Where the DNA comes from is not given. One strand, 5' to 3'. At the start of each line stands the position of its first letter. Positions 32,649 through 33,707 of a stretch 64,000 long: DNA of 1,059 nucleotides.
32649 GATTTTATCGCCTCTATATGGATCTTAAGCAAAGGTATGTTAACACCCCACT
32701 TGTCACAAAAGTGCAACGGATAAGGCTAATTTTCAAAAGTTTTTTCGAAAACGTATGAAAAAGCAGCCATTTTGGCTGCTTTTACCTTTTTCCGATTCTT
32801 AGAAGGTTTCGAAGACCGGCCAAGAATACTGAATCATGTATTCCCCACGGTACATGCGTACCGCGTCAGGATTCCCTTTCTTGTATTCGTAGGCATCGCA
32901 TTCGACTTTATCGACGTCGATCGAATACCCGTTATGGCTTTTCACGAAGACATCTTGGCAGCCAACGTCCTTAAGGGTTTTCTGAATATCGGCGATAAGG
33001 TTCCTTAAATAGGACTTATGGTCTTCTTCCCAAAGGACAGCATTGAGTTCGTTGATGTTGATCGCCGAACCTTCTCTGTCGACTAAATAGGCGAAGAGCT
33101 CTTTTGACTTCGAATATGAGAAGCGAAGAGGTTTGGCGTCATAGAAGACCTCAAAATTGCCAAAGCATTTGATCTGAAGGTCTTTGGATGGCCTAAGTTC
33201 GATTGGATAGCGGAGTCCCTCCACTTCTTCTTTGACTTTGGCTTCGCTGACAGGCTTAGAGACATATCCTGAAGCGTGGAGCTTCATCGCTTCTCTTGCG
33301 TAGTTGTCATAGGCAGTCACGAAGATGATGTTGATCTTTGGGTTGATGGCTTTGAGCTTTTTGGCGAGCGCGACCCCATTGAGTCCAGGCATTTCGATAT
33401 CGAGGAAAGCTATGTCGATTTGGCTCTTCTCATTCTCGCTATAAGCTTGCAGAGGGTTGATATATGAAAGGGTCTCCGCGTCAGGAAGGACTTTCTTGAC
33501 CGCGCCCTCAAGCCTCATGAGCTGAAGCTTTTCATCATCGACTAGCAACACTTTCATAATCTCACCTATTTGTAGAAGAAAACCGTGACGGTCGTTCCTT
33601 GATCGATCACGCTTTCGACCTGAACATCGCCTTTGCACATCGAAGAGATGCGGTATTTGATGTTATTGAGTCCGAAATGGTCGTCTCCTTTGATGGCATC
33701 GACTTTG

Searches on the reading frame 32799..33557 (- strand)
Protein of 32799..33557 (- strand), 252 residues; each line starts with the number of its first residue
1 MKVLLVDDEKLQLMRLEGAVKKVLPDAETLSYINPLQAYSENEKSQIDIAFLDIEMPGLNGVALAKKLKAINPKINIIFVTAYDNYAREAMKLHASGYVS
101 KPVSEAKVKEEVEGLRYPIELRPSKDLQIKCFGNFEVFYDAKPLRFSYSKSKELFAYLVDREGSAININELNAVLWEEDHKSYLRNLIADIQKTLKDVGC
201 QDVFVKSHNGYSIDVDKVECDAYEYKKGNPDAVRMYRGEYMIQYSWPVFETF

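Call 11: find_related_loci(query=window:32799-33557:-, collection=genome_contigs, flank=4000)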
Query window:32799-33557:- (252 aa) in genome_contigs; peptide patterns used: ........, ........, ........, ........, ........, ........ (x = any residue, [..] = any of these).
599 stretches matched a pattern (row limit reached: there are more); 548 encode a relative of the query (tblastn E <= 1e-3); the best 80 are kept; 80 distinct loci.
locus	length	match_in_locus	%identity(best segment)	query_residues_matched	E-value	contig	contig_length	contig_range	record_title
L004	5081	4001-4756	96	1-252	1e-167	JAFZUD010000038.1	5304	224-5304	MAG: Bacilli bacterium isolate RGIG8100 Water_buffalos_Rumen-3__c363043, whole genome shotgun sequence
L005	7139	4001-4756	95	1-252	1e-162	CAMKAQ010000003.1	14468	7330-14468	MAG: uncultured Bacillales bacterium isolate SRR12081303_bin.85_metaWRAP_v1.3_MAG genome assembly, contig: ERZ12289767.6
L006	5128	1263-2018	93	1-252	3e-164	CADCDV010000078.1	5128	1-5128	MAG: uncultured Erysipelotrichaceae bacterium isolate RUG14554 genome assembly, contig: RUG14554_asm_78, whole genome sh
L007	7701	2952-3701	88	1-250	3e-151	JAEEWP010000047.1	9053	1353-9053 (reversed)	MAG: Bacillales bacterium isolate Tb.RUG.482 NODE_35049_length_9053_cov_1.135559, whole genome shotgun sequence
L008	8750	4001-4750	87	1-250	5e-151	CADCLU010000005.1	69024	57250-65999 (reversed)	MAG: uncultured Erysipelotrichaceae bacterium isolate RUG14765 genome assembly, contig: RUG14765_asm_5, whole genome sho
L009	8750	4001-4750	75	1-250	8e-130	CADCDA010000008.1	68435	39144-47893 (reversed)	MAG: uncultured Erysipelotrichaceae bacterium isolate RUG14536 genome assembly, contig: RUG14536_asm_8, whole genome sho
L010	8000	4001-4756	91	1-252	5e-157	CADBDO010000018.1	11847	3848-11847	MAG: uncultured Erysipelotrichaceae bacterium isolate RUG13880 genome assembly, contig: RUG13880_asm_18, whole genome sh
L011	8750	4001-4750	73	1-250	1e-126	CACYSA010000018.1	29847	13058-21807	MAG: uncultured Erysipelotrichaceae bacterium isolate RUG12224 genome assembly, contig: RUG12224_asm_18, whole genome sh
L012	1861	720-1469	73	1-250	3e-135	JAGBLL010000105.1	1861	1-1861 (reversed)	MAG: Bacilli bacterium isolate RGIG9223 Water_deer_Rumen-2__c426254, whole genome shotgun sequence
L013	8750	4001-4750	73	1-249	5e-126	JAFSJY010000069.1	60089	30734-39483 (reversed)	MAG: Acholeplasmatales bacterium isolate RGIG3211 Goat_Reticulum-2__c447836, whole genome shotgun sequence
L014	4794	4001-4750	71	1-250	1e-126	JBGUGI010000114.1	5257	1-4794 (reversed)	MAG: Bacilli bacterium isolate ruminal_MAG_378 ruminal_MAG_378_contig_0114, whole genome shotgun sequence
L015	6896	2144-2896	72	1-250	1e-125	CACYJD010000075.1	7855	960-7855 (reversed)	MAG: uncultured Erysipelotrichaceae bacterium isolate RUG11995 genome assembly, contig: RUG11995_asm_75, whole genome sh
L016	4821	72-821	72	1-250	3e-125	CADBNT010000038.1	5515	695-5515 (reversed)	MAG: uncultured Erysipelotrichaceae bacterium isolate RUG14136 genome assembly, contig: RUG14136_asm_38, whole genome sh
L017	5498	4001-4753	72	1-251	1e-124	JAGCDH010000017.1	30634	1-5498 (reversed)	MAG: Bacilli bacterium isolate RGIG9687 Yak_Omasum-2__c516872, whole genome shotgun sequence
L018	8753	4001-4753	71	1-251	2e-124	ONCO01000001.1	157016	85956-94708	uncultured Erysipelotrichaceae bacterium isolate RUG187 genome assembly, contig: scaffold_20, whole genome shotgun seque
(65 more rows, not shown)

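Call 21: search_protein_families(library=pfam, proteins=[window:32799-33557:-], max_evalue=0.01)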
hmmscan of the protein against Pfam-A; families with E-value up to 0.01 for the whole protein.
window:32799-33557:- (252 aa): 1 family
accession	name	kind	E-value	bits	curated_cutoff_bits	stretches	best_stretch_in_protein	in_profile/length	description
PF00072.30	Response_reg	-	9.1e-21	74.5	30.2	1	3-112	1-110/111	Response regulator receiver domain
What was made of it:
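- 32799..33557 (-): Response-regulator gene (252 aa): REC domain plus OmpR/PhoB-type winged-helix domain. Inferred activator of the sRNA promoter. Pfam finds Response_reg only (call 21).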

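Call 26: find_homologous_proteins(query=window:32799-33557:-, max_evalue=1e-60)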
Query window:32799-33557:- (252 aa): 1984 proteins with E <= 1e-60 among 5153 candidates; the best 120 are listed.
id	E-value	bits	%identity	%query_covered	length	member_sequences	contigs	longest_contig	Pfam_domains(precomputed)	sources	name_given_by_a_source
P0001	1.5e-159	547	97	100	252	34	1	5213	PF00072.31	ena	-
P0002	1.8e-155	534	95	100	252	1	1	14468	PF00072.31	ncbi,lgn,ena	-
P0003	1.3e-152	525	92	100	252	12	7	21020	PF00072.31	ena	-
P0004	2.2e-144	498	87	99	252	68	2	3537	PF00072.31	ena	-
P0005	4.7e-143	493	86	100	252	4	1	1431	PF00072.31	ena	-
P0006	6.4e-142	489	85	99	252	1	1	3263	PF00072.31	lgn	-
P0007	1.0e-141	489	84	100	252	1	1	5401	PF00072.31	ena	-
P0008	1.0e-141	489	85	99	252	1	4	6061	PF00072.31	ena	-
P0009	1.4e-141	488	85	99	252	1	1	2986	PF00072.31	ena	-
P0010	3.1e-141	487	84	100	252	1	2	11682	PF00072.31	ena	-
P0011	6.8e-141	486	85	99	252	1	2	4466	PF00072.31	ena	-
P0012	2.7e-140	484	84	100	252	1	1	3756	PF00072.31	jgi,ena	-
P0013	3.0e-140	484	84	100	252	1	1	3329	PF00072.31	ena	-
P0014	6.8e-140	483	83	100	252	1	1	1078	PF00072.31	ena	-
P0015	8.8e-139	479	85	99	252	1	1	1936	PF00072.31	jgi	jgi:two-component SAPR family response regulator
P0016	1.3e-138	479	82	100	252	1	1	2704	PF00072.31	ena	-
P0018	2.3e-132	458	79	100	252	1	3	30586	PF00072.31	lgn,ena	-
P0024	9.6e-126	437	79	99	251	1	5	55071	PF00072.31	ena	-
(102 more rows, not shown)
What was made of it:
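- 32799..33557 (-): JGI's name for homologues is 'two-component SAPR family response regulator' (call 26).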

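Call 27: find_encoding_contigs(protein=P0010, flank=2500, max_places=4)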
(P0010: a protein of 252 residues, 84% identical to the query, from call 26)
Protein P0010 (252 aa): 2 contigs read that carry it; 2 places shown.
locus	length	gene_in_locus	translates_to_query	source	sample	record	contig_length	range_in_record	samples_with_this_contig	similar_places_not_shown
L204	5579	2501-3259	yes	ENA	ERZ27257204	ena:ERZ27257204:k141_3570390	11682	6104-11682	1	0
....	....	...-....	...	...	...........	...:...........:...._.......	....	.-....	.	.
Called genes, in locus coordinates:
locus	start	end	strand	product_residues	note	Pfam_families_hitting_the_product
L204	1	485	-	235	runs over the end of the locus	-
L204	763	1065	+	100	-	-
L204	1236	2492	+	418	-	PF06580:His_kinase, PF02518:HATPase_c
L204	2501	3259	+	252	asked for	PF00072:Response_reg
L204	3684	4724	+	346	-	PF00389:2-Hacid_dh, PF02826:2-Hacid_dh_C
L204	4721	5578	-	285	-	?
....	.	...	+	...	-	?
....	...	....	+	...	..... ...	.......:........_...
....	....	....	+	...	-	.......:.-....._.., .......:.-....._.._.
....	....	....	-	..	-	?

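Call 28: find_encoding_contigs(protein=P0008, flank=2500, max_places=4)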
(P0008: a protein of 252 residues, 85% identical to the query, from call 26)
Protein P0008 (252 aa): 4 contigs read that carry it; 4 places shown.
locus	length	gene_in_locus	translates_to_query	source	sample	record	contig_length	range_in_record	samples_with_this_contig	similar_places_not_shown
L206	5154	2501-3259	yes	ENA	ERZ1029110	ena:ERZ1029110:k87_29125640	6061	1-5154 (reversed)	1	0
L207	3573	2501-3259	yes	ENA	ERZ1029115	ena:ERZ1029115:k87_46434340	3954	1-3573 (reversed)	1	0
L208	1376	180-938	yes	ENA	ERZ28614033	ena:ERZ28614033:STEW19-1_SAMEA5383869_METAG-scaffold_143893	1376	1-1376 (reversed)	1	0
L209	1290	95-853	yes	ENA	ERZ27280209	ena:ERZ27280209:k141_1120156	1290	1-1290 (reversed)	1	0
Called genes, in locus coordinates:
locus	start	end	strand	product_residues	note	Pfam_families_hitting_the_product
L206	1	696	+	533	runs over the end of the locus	?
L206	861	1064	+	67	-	-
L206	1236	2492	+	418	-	PF06580:His_kinase, PF02518:HATPase_c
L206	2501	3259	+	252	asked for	PF00072:Response_reg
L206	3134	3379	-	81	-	-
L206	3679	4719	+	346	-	PF00389:2-Hacid_dh, PF02826:2-Hacid_dh_C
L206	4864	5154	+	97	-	?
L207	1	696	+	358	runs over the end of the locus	?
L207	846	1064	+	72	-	-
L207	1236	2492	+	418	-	PF06580:His_kinase, PF02518:HATPase_c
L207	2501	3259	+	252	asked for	PF00072:Response_reg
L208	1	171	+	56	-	?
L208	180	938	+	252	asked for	PF00072:Response_reg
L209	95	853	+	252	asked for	PF00072:Response_reg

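Call 29: find_encoding_contigs(protein=P0007, flank=2500, max_places=4)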
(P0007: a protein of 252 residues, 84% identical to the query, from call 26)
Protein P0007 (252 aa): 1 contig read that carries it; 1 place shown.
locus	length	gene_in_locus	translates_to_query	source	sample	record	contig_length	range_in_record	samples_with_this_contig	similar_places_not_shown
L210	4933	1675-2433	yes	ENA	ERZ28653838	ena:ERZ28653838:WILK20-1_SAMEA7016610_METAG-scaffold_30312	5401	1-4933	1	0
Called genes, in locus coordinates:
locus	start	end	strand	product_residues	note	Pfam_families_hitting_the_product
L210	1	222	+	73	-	?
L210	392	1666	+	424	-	-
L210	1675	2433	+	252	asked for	PF00072:Response_reg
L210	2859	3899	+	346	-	PF00389:2-Hacid_dh, PF02826:2-Hacid_dh_C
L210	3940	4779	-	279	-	-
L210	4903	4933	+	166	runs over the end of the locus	?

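Call 30: find_encoding_contigs(protein=P0018, flank=2500, max_places=4)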
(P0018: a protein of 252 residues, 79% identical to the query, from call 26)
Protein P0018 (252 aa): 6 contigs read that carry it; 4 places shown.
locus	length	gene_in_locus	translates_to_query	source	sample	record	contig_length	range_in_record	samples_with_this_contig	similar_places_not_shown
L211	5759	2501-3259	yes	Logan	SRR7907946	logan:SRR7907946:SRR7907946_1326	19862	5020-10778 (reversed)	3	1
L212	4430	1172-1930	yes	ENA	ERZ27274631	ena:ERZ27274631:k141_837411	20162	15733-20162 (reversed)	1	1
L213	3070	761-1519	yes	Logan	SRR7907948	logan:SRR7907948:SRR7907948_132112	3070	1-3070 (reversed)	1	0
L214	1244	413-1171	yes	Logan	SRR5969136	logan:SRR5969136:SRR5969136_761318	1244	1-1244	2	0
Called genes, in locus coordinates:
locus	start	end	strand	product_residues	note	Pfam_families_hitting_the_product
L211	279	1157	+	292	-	PF00828:Ribosomal_L27A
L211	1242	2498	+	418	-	PF06580:His_kinase, PF02518:HATPase_c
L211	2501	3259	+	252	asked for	PF00072:Response_reg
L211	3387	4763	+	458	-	PF00990:GGDEF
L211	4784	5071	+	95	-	PF04993:TfoX_N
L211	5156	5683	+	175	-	PF04542:Sigma70_r2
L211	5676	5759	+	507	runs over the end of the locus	PF00079:Serpin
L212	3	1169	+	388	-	?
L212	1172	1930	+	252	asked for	PF00072:Response_reg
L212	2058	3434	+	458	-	PF00990:GGDEF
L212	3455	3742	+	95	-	PF04993:TfoX_N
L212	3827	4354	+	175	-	PF04542:Sigma70_r2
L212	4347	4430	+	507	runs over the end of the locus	PF00079:Serpin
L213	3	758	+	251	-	?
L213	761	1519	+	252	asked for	PF00072:Response_reg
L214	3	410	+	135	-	?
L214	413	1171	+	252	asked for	PF00072:Response_reg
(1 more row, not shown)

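Call 32: find_encoding_contigs(protein=P0003, flank=1500, max_places=6)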
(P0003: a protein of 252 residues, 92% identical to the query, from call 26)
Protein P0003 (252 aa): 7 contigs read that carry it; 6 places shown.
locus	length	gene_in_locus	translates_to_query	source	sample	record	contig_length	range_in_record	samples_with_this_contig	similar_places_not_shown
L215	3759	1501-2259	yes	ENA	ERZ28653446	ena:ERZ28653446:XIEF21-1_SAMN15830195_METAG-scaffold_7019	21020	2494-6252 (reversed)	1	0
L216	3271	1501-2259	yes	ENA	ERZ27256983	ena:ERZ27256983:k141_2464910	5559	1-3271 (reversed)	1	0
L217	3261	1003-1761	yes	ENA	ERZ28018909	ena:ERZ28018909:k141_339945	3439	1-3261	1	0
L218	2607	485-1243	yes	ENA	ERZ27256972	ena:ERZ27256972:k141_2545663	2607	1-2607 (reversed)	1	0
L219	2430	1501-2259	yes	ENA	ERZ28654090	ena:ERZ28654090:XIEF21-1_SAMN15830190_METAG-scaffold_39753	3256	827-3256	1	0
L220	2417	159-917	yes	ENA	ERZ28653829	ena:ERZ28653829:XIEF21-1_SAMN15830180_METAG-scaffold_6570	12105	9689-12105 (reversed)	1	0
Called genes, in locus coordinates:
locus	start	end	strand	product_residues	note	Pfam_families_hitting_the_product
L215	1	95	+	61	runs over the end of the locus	-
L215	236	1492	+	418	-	PF06580:His_kinase, PF02518:HATPase_c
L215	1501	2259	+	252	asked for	PF00072:Response_reg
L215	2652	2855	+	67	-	PF04014:MazE_antitoxin (weak)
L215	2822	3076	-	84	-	-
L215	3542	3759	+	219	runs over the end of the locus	PF13346:ABC2_membrane_5 (weak)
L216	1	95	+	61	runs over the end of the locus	-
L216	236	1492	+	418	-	PF06580:His_kinase, PF02518:HATPase_c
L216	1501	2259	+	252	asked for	PF00072:Response_reg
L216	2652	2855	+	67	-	PF04014:MazE_antitoxin (weak)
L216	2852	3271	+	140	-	?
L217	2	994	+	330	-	?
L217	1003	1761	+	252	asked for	PF00072:Response_reg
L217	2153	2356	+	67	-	PF04014:MazE_antitoxin (weak)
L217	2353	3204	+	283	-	PF13175:AAA_15 (faint), PF00005:ABC_tran, PF13304:AAA_21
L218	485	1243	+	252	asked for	PF00072:Response_reg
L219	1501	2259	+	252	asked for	PF00072:Response_reg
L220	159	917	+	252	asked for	PF00072:Response_reg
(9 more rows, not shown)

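Call 33: find_encoding_contigs(protein=P0016, flank=1500, max_places=4)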
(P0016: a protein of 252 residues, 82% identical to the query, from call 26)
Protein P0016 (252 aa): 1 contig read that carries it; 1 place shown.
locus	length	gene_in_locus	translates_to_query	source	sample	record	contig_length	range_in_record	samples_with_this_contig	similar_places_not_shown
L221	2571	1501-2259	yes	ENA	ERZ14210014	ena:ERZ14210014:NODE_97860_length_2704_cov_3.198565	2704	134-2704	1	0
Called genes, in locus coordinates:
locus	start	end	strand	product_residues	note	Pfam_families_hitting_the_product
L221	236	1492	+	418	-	PF06580:His_kinase, PF02518:HATPase_c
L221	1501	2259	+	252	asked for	PF00072:Response_reg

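Call 34: find_encoding_contigs(protein=P0012, flank=1500, max_places=4)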
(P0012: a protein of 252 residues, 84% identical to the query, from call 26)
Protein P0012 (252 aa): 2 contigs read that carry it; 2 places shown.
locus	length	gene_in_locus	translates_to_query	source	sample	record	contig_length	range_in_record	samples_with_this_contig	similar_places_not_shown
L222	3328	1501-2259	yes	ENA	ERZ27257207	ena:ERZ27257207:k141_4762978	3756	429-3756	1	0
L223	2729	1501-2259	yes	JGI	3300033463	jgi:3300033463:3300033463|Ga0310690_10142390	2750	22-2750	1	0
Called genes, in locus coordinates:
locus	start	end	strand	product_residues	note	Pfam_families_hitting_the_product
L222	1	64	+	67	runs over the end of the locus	-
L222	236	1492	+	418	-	PF06580:His_kinase, PF02518:HATPase_c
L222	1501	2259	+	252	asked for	PF00072:Response_reg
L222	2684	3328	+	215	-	?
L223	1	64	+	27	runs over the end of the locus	?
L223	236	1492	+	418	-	PF06580:His_kinase, PF02518:HATPase_c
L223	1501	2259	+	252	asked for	PF00072:Response_reg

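Call 35: find_encoding_contigs(protein=P0024, flank=1500, max_places=4)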
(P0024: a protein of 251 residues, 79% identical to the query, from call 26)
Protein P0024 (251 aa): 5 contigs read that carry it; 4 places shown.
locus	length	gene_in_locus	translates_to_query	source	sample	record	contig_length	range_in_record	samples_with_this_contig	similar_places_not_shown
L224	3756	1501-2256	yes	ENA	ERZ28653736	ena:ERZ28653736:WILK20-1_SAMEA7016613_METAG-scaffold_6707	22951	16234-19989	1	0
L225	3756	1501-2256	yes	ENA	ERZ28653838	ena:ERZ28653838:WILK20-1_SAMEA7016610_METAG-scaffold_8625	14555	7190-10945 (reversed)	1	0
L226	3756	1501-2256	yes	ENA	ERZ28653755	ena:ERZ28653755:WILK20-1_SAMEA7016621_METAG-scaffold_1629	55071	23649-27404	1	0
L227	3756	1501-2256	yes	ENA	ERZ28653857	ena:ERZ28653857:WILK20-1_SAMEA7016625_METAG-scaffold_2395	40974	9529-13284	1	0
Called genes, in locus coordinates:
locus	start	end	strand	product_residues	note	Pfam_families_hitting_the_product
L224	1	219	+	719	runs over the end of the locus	PF07228:SpoIIE, PF13581:HATPase_c_2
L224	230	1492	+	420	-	PF06580:His_kinase, PF02518:HATPase_c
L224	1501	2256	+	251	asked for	PF00072:Response_reg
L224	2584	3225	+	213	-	PF00227:Proteasome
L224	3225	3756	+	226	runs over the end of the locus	-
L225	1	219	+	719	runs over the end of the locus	PF07228:SpoIIE, PF13581:HATPase_c_2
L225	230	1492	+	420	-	PF06580:His_kinase, PF02518:HATPase_c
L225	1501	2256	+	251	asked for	PF00072:Response_reg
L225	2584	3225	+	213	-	PF00227:Proteasome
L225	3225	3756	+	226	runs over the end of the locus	-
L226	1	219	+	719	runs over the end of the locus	PF07228:SpoIIE, PF13581:HATPase_c_2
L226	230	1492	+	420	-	PF06580:His_kinase, PF02518:HATPase_c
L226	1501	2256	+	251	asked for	PF00072:Response_reg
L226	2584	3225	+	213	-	PF00227:Proteasome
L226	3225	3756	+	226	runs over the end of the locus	-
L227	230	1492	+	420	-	PF06580:His_kinase, PF02518:HATPase_c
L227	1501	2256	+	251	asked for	PF00072:Response_reg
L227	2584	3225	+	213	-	PF00227:Proteasome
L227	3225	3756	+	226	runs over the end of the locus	-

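Call 42: search_solved_structures(query=window:32799-33557:-, max_evalue=1)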
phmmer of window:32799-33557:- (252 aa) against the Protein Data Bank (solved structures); distinct sequences matched with E-value up to 1: 226 (the best 60 are shown).
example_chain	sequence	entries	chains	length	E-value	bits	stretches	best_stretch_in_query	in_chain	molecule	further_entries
6m8o_A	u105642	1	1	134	2.6e-11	47.1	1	1-116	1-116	DNA-binding response regulator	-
2qv0_A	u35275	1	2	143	5.3e-11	46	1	1-112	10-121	Protein mrkE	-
6er7_A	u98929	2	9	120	1.5e-09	41.3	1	2-113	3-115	120aa long hypothetical chemotaxis protein (CheY)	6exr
2jvk_A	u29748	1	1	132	1.9e-09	41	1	2-113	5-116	Sporulation initiation phosphotransferase F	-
2jvj_A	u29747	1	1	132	2.4e-09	40.6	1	2-113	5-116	Sporulation initiation phosphotransferase F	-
6ifh_A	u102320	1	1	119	5.2e-09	39.5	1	3-112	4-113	Sporulation initiation phosphotransferase F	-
1pey_A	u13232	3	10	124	5.5e-09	39.5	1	2-113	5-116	Sporulation initiation phosphotransferase F | SPORULATION RESPONSE REGULATORY PROTEIN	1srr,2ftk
1f51_E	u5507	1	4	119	5.6e-09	39.4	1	2-112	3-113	SPORULATION INITIATION PHOSPHOTRANSFERASE F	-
1fsp_A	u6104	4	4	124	8.5e-09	38.8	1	2-113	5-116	STAGE 0 SPORULATION PROTEIN F | SPORULATION RESPONSE REGULATORY PROTEIN | Sporulation initiation phosphotransferase F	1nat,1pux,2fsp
3q15_C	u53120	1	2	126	8.9e-09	38.8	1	2-113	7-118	Sporulation initiation phosphotransferase F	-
6swf_A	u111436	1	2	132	1.8e-08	37.8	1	43-120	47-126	Two-component response regulator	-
6swb_A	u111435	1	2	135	1.9e-08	37.7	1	43-120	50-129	Two-component response regulator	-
2jvi_A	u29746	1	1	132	3.2e-08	37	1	2-113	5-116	Sporulation initiation phosphotransferase F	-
3a0r_B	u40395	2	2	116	2.9e-07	33.8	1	3-114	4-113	Response regulator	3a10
3a0u_A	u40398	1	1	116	3e-07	33.7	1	3-114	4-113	Response regulator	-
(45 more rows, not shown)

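Call 43: search_protein_families(library=ncbifam, proteins=[window:32799-33557:-], max_evalue=1)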
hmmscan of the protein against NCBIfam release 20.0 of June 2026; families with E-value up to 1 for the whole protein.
window:32799-33557:- (252 aa): 92 families (the best 25 are shown)
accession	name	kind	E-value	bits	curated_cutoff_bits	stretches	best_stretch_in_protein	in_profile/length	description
NF008677.0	PRK11697.1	equivalog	1.1e-16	61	246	1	1-118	2-118/238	two-component system response regulator BtsR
NF010684.1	PRK14084.1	equivalog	3e-14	53.4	375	1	1-116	1-116/254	response regulator transcription factor LytR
NF051850.1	RespRegRprY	equivalog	3.7e-13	49.4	370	1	26-142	28-144/234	response regulator transcription factor RprY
NF011896.0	PRK15369.1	equivalog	2.6e-11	43.5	242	1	1-103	4-108/211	two component system response regulator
NF041734.1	resp_reg_RppA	equivalog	3.6e-10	39.6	250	1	1-190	1-200/229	two-component system response regulator RppA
NF041367.1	CheY_Halo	equivalog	3.7e-10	40.2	200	1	34-113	30-111/114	chemotaxis protein CheY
NF001965.0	PRK00742.1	subfamily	9.3e-10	38.2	293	1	1-107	4-113/357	chemotaxis-specific protein-glutamate methyltransferase CheB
NF008296.0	PRK11083.1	equivalog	1.7e-09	37.4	273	1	34-210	35-220/228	two-component system response regulator CreB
NF007018.1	PRK09483.1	equivalog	2.4e-09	37.1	280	1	2-108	3-111/217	UvrY/SirA/GacA family response regulator transcription factor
NF053854.1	RespRegPhoBBctds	equivalog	4.5e-09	36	270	1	41-211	36-220/225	two-component system response regulator PhoB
NF008318.0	PRK11107.1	equivalog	5.8e-09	34.6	890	1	1-112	668-781/920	two-component sensor histidine kinase BarA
NF046022.1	RespRegCpdRBruc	equivalog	9.5e-09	35.3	180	1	3-112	4-113/120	cell cycle two-component system response regulator CpdR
NF052445.1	RespRegMctR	equivalog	1.3e-08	34.5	300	1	2-112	3-115/205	two-component system response regulator MctR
NF007969.0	PRK10693.1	equivalog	1.5e-08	34.1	329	1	2-118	9-126/337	two-component system response regulator RssB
NF007135.0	PRK09581.1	equivalog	1.7e-08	33.8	474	1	3-115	5-119/457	PleD family two-component system response regulator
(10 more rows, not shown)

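Call 69: predict_structure(alignment_id=A7)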
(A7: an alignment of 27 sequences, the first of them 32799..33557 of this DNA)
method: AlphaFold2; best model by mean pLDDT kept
length: 252 residues; sequences in the alignment: 27
mean_pLDDT: 78.4   pTM: 0.53
mean pLDDT of the five models: 78.4, 77.4, 75.2, 74.2, 73.7
residues with pLDDT >= 90: 83; 70-90: 110; 50-70: 33; < 50: 26
segments of 3 or more residues with pLDDT < 50: 87-94, 237-252
pLDDT, mean of each block of 10 residues (from residue 1): 93 94 93 93 87 84 80 79 56 61 84 63 79 75 84 90 88 68 87 95 90 91 75 52 28 32
secondary structure, 60 per line:
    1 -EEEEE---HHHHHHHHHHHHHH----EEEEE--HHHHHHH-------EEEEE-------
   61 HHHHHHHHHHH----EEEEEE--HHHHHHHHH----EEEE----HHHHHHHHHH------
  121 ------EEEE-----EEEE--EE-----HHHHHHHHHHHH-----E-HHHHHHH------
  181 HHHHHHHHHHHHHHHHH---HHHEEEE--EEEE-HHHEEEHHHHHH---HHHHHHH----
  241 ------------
elements in order: E2-6 H10-23 E28-32 H35-41 E49-53 H61-71 E76-81 H84-92 E97-100 H105-114 E127-130 E136-139 H149-160 H168-174 H181-197 E204-207 E210-213 E218-220 H221-226 H230-236

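Call 71: fold_search(model_id=the predicted structure, library=pdb)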
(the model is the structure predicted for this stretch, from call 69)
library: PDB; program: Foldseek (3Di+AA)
matches with E <= 10: 1614; with E <= 0.001: 575
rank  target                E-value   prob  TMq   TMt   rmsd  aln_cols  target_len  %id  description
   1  3r0j_B                9.8e-11  1.00  0.41  0.46  16.9       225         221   22  Structure of PhoP from Mycobacterium tuberculosis (released 2011-07-13)
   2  7lza                  3.0e-10  1.00  0.40  0.46   9.4       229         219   22  Activated form of VanR from S. coelicolor (released 2021-07-14)
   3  1p2f                  3.8e-10  1.00  0.41  0.47  11.7       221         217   20  Crystal Structure Analysis of Response Regulator DrrB, a Thermotoga maritima OmpR/PhoB Homolog (released 2003-04-29)
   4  7lz9                  1.0e-09  1.00  0.38  0.45   9.2       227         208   20  Inactive form of VanR from S. coelicolor (released 2021-07-14)
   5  5ed4_F                1.1e-09  1.00  0.39  0.45  14.5       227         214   20  Structure of a PhoP-DNA complex (released 2016-04-27)
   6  1kgs                  1.1e-09  1.00  0.39  0.45  12.9       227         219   18  Crystal Structure at 1.50 A of an OmpR/PhoB Homolog from Thermotoga maritima (released 2001-12-05)
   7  1ys6_A                1.5e-09  1.00  0.45  0.50  13.1       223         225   18  Crystal structure of the response regulatory protein PrrA from Mycobacterium Tuberculosis (released 2006-02-07)
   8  1ys6_B                2.0e-09  1.00  0.46  0.50  12.8       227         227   19  Crystal structure of the response regulatory protein PrrA from Mycobacterium Tuberculosis (released 2006-02-07)
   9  3r0j_A                2.9e-09  1.00  0.41  0.45  16.9       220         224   22  Structure of PhoP from Mycobacterium tuberculosis (released 2011-07-13)
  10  8uvx_A                3.1e-09  1.00  0.41  0.46  10.3       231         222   16  CosR DNA bound form I (released 2024-01-31)
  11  5ed4_E                3.5e-09  1.00  0.39  0.44  14.9       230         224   20  Structure of a PhoP-DNA complex (released 2016-04-27)
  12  9dvt_R                3.7e-09  1.00  0.39  0.41  14.3       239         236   16  Cryo-EM structure of RpaA bound to PkaiBC DNA and the CTD of the alpha subunit of RNAP from the cyanobacterium Synecho (released 2025-10-15)
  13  5ed4_B                4.2e-09  1.00  0.39  0.45  14.7       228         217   21  Structure of a PhoP-DNA complex (released 2016-04-27)
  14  6ifh                  5.7e-09  1.00  0.41  0.83   2.0       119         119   30  Unphosphorylated Spo0F from Paenisporosarcina sp. TG-14 (released 2019-01-16)
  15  1ys7_B                6.5e-09  1.00  0.46  0.51  12.7       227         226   19  Crystal structure of the response regulator protein prrA complexed with Mg2+ (released 2006-02-07)
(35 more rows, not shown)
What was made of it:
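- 32799..33557 (-): The AlphaFold model's best full-length PDB matches are all OmpR/PhoB-family regulators (calls 69, 71).
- On FasX-like arrangement: The best full-length structural matches are all OmpR/PhoB-family regulators (call 71).
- Closest known: FasX and the fasBCAX locus of Streptococcus pyogenes. Different: FasA is a ComE-like regulator, whereas this one is OmpR/PhoB-type (call 71).
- Foldseek places the full-length model with PhoP, VanR, DrrB, PrrA, KdpE and similar regulators (call 71).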
